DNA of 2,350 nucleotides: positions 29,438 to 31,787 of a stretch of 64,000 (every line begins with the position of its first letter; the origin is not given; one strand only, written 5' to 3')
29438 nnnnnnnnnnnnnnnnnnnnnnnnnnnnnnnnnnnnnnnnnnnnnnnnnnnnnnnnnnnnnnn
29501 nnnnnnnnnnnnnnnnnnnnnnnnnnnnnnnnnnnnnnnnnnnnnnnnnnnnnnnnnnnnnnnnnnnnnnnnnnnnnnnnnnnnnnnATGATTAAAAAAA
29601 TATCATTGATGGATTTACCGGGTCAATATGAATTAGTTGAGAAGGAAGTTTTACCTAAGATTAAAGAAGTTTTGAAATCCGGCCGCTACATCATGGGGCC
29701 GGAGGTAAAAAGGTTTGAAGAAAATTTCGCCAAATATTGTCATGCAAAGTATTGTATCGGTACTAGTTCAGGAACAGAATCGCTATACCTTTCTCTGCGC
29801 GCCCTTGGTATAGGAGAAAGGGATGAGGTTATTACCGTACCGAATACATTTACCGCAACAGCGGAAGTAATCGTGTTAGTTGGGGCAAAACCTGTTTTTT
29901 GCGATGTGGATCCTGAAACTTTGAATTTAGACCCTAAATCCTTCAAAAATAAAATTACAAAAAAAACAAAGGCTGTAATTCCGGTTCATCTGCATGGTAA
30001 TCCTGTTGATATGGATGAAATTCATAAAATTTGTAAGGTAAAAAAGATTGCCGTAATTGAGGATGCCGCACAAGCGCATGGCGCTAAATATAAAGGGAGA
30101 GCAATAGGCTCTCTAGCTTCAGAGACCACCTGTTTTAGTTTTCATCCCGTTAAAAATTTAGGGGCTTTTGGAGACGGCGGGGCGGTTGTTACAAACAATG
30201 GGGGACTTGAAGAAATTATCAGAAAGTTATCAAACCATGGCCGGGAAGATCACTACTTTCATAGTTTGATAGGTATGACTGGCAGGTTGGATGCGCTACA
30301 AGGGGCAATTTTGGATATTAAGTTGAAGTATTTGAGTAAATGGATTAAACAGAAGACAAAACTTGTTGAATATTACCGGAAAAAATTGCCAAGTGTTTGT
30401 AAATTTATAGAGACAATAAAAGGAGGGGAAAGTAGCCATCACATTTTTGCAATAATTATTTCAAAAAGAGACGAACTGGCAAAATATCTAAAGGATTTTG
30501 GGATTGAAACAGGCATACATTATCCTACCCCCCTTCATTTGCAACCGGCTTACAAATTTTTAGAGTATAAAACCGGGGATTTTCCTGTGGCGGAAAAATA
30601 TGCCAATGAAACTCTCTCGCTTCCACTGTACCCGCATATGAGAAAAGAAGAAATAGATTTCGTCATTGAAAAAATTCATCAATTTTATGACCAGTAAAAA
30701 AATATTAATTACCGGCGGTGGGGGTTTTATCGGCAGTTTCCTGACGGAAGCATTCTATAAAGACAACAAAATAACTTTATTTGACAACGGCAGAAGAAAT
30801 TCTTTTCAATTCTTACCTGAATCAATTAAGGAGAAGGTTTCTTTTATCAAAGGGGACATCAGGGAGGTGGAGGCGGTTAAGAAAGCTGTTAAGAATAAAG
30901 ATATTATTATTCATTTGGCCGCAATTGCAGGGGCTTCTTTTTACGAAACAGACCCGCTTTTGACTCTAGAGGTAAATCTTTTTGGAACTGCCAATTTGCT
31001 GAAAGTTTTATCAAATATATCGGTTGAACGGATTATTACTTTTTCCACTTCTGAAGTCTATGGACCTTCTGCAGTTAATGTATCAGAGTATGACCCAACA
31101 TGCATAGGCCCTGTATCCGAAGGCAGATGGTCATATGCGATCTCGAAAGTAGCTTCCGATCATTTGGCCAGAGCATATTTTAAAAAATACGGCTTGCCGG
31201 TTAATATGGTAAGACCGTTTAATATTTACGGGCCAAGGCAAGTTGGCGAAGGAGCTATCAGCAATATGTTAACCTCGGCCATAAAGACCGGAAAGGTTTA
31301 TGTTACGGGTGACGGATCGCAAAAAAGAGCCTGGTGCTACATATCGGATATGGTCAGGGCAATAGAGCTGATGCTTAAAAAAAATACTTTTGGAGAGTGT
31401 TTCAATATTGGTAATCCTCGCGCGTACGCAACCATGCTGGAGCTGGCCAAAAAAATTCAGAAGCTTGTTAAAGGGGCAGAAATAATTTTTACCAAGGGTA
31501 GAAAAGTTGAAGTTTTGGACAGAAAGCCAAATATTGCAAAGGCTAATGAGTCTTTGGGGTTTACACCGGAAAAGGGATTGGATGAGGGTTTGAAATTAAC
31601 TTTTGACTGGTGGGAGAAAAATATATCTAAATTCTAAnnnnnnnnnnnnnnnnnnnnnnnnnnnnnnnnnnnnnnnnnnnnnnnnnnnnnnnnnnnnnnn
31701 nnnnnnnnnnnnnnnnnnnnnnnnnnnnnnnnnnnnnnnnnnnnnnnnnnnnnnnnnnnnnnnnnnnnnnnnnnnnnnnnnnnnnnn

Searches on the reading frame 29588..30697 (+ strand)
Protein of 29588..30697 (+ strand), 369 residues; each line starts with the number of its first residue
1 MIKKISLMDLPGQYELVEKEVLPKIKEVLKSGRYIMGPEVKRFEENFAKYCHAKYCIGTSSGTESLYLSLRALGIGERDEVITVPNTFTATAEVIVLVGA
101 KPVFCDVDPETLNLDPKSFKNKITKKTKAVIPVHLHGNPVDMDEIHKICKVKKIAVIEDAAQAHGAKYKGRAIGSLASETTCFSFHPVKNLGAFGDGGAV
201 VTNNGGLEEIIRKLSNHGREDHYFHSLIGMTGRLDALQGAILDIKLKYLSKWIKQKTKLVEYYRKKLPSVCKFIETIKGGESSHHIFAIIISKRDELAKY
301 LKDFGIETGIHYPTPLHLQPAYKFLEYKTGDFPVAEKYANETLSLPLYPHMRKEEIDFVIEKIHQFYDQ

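Call 6: search_protein_families(library=pfam, proteins=[window:29588-30697:+])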
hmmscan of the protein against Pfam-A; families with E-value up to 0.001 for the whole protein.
window:29588-30697:+ (369 aa): 4 families
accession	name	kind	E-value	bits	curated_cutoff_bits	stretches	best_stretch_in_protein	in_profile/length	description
PF01041.23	DegT_DnrJ_EryC1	-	2.2e-122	409.2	19.8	1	18-363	4-359/360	DegT/DnrJ/EryC1/StrS aminotransferase family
PF00266.25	Aminotran_5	-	5.8e-06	26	21.5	1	41-165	46-181/371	Aminotransferase class-V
PF00155.27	Aminotran_1_2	-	3.7e-05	23.5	19.7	1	40-179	44-208/361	Aminotransferase class I and II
PF01053.26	Cys_Met_Meta_PP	-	4.9e-05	22.5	27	1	36-165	50-179/381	Cys/Met metabolism PLP-dependent enzyme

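Call 7: search_protein_families(library=ncbifam, proteins=[window:29588-30697:+])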
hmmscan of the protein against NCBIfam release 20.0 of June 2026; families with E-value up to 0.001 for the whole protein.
window:29588-30697:+ (369 aa): 18 families
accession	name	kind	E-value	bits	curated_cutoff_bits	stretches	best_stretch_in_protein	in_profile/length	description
TIGR03588.1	PseC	equivalog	6e-83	278.8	423.5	1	17-365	9-378/380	UDP-4-amino-4,6-dideoxy-N-acetyl-beta-L-altrosamine transaminase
NF008658.2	PRK11658.1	equivalog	7.7e-67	225.6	631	1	18-366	13-376/379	UDP-4-amino-4-deoxy-L-arabinose aminotransferase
NF008687.0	PRK11706.1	equivalog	8.3e-64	215.7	375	1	23-367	15-374/375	dTDP-4-amino-4,6-dideoxygalactose transaminase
TIGR04181.1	NHT_00031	hypoth_equivalog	1.5e-61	208.3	420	1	36-346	28-357/359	LegC family aminotransferase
TIGR04427.1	PLP_DesI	equivalog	2.4e-49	168.5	650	1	36-361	50-377/390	dTDP-4-dehydro-6-deoxyglucose aminotransferase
TIGR02379.1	ECA_wecE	subfamily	1e-48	166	434.85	1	37-368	30-376/376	dTDP-4-amino-4,6-dideoxy-D-glucose transaminase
NF011936.0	PRK15407.1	equivalog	4.8e-48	163.9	423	2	33-220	60-253/440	lipopolysaccharide biosynthesis protein RfbH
NF005817.0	PRK07683.1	equivalog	3.5e-09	35.9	575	1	50-159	86-200/387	aminotransferase A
NF005816.0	PRK07682.1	equivalog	9.3e-09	34.4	620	1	49-156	86-199/390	aminotransferase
NF004975.0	PRK06348.1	equivalog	2.6e-07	30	549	1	43-140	79-175/384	pyridoxal phosphate-dependent aminotransferase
NF009079.0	PRK12414.1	subfamily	4.1e-06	26.1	481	1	49-159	86-201/384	methionine aminotransferase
NF006569.0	PRK09082.1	subfamily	6.5e-06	25.5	420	1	58-164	96-207/386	methionine aminotransferase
NF006488.0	PRK08912.1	equivalog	7.3e-05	21.9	498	1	57-132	91-165/387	aminotransferase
NF041091.1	asp_aminotase_Arch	equivalog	7.8e-05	21.7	550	1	45-159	79-199/376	aspartate aminotransferase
NF005305.0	PRK06836.1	equivalog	0.00013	21.3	376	1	49-131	94-175/396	pyridoxal phosphate-dependent aminotransferase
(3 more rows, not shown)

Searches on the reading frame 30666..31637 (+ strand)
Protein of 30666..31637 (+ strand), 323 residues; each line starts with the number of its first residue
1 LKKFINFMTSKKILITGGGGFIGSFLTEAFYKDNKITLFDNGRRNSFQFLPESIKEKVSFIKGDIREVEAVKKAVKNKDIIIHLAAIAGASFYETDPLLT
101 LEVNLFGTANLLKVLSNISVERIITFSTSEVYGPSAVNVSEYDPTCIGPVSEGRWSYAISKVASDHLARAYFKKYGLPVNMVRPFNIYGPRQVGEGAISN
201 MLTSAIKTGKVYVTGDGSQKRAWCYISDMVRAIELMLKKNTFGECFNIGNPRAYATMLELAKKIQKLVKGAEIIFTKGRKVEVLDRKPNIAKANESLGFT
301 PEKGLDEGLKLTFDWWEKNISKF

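Call 16: search_protein_families(library=pfam, proteins=[window:30666-31637:+], max_evalue=0.00001)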
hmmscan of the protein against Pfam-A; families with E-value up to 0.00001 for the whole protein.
window:30666-31637:+ (323 aa): 7 families
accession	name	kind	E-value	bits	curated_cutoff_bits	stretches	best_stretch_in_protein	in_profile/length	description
PF01370.27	Epimerase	-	5.4e-50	170.5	20.9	1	13-249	1-240/240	NAD dependent epimerase/dehydratase family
PF16363.11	GDP_Man_Dehyd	-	4.1e-46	158.4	27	1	14-310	1-330/332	GDP-mannose 4,6 dehydratase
PF01073.25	3Beta_HSD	-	6.6e-20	71.7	22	1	14-233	1-225/280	3-beta hydroxysteroid dehydrogenase/isomerase family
PF02719.21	Polysacc_synt_2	-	3.6e-15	56.4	20.2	1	13-135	1-135/293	Polysaccharide biosynthesis protein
PF07993.18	NAD_binding_4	-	6.1e-13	48.9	20.1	1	53-207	58-227/258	Male sterility protein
PF13460.12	NAD_binding_10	-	2.5e-09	37.7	27.2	1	17-187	1-146/184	NAD(P)H-binding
PF04321.23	RmlD_sub_bind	-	4.5e-09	36.2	27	1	12-269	2-232/287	RmlD substrate binding domain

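Call 20: search_protein_families(library=ncbifam, proteins=[window:30666-31637:+], max_evalue=1e-10)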
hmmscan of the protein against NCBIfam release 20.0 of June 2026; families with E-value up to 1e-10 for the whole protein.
window:30666-31637:+ (323 aa): 19 families
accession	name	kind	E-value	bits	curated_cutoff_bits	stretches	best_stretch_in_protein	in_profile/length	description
TIGR01181.1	dTDP_gluc_dehyt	equivalog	1.4e-48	165.7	365.1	1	12-320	1-315/321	dTDP-glucose 4,6-dehydratase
TIGR04180.1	EDH_00030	hypoth_equivalog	5.6e-45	153.7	475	1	13-270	1-258/297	NAD-dependent 4,6-dehydratase LegB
NF008872.0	PRK11908.1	equivalog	4.8e-38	131.1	294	1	11-320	2-339/349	bifunctional UDP-4-keto-pentose/UDP-xylose synthase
NF005998.1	PRK08125.1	equivalog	1.4e-33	116.3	777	1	7-269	312-586/649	bifunctional UDP-4-amino-4-deoxy-L-arabinose formyltransferase/UDP-glucuronic acid oxidase ArnA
NF007582.0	PRK10217.1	equivalog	5.9e-28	98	698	1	11-319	2-334/355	dTDP-glucose 4,6-dehydratase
TIGR01179.1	galE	equivalog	1.3e-27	96.5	262.3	1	12-319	1-328/332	UDP-glucose 4-epimerase GalE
NF011728.1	PRK15181.1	equivalog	2.1e-27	96.1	760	1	8-318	13-339/348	Vi polysaccharide biosynthesis UDP-N-acetylglucosaminuronic acid C-4 epimerase TviC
NF007490.0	PRK10084.1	subfamily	2e-25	89.5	649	1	12-319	2-337/361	dTDP-glucose 4,6-dehydratase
TIGR02197.1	heptose_epim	equivalog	2e-21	76.5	274.6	1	13-269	1-261/316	ADP-glyceromanno-heptose 6-epimerase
TIGR02622.1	CDP_4_6_dhtase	equivalog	4.1e-20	72.2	278.45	1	8-319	2-333/352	CDP-glucose 4,6-dehydratase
NF047922.1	GDPFucSynFcl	equivalog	3e-19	69.6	500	1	64-321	41-306/308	GDP-L-fucose synthase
NF042422.1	oxyalk_red_OleD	equivalog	9.3e-17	61.4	580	1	12-233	2-211/329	2-alkyl-3-oxoalkanoate reductase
TIGR03589.1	PseB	equivalog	3.8e-16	58.9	407.75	1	8-280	2-256/324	UDP-N-acetylglucosamine 4,6-dehydratase (inverting)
NF043036.1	ErythonDh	equivalog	9.4e-15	54.6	325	1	12-174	2-166/321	D-erythronate dehydrogenase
NF042423.1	oxyalk_red_Shew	equivalog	2.8e-13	49.7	580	1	10-250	8-240/331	2-alkyl-3-oxoalkanoate reductase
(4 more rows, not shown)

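Call 83: search_solved_structures(query=window:30666-31637:+, max_evalue=1e-20)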
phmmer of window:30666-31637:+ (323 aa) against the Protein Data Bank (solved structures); distinct sequences matched with E-value up to 1e-20: 51.
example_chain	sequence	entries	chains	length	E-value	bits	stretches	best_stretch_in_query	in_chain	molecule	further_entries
8vr2_A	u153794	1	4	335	7.6e-80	271.9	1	8-321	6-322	NAD-dependent epimerase/dehydratase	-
4lk3_A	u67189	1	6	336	8.7e-41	143.6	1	10-320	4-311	UDP-glucuronic acid decarboxylase 1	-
2b69_A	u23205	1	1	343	1.9e-40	142.5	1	10-320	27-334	UDP-glucuronate decarboxylase 1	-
4gll_A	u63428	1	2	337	2.1e-40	142.3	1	10-320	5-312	UDP-glucuronic acid decarboxylase 1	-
4m55_A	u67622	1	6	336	2.2e-40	142.2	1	10-320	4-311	UDP-glucuronic acid decarboxylase 1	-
6bi4_A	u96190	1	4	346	5.9e-35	124.4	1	10-319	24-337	dTDP-glucose 4,6-dehydratase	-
6zl6_A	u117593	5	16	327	5.5e-34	121.2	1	12-316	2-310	Epimerase domain-containing protein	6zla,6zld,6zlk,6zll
2hun_A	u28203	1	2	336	9.7e-34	120.4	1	9-319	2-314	336aa long hypothetical dTDP-glucose 4,6-dehydratase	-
6zlj_A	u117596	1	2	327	1.7e-33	119.6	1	12-316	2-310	Epimerase domain-containing protein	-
8du1_A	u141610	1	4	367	8.2e-31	110.8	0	126-319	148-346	dTDP-glucose 4,6-dehydratase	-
4zrm_A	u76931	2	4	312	1.1e-30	110.4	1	12-320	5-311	UDP-glucose 4-epimerase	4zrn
1r66_A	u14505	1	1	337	3.1e-30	108.9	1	12-319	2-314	TDP-glucose-4,6-dehydratase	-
1r6d_A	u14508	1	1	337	5.9e-30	108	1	12-319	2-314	TDP-glucose-4,6-dehydratase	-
6pmh_A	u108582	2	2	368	1.1e-29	107.1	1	10-319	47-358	UDP-glucose 4-epimerase related protein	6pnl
8v4g_A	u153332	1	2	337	6.6e-29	104.6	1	4-309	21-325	Putative nucleotide sugar dehydratase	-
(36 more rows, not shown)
